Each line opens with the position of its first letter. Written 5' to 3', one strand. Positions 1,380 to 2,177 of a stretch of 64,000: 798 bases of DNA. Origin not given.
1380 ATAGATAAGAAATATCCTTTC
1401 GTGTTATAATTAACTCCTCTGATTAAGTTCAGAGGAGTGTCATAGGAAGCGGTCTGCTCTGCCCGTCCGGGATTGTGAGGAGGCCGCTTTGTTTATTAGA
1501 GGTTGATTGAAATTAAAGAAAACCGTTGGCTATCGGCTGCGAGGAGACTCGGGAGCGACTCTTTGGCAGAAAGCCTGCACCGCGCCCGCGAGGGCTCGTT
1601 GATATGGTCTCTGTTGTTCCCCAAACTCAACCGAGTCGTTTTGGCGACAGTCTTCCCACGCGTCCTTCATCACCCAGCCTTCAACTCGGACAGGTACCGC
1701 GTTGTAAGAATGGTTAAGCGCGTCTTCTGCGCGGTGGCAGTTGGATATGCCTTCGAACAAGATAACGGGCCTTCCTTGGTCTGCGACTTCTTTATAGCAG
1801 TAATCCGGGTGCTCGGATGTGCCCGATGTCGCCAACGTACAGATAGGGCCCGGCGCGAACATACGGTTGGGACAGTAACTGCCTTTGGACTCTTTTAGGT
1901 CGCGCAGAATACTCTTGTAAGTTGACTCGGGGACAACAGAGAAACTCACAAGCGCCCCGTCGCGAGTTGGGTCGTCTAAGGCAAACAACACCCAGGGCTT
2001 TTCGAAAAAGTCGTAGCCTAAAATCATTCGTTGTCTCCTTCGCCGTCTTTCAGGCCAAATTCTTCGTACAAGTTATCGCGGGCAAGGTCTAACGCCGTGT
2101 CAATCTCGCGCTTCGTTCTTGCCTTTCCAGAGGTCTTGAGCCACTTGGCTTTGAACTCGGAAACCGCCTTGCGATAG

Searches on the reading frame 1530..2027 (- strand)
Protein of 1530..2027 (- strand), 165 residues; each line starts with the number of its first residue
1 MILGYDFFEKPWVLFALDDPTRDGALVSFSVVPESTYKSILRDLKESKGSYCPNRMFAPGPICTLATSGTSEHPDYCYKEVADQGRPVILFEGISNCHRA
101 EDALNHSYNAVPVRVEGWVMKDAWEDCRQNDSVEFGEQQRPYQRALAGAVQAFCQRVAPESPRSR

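Call 65: search_protein_families(library=pfam, proteins=[window:1530-2027:-], max_evalue=1)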
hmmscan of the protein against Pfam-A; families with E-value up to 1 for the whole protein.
window:1530-2027:- (165 aa): 1 family
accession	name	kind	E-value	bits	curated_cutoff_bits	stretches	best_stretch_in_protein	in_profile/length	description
PF02065.24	Melibiase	-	0.19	11.1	27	1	79-157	34-113/347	Melibiase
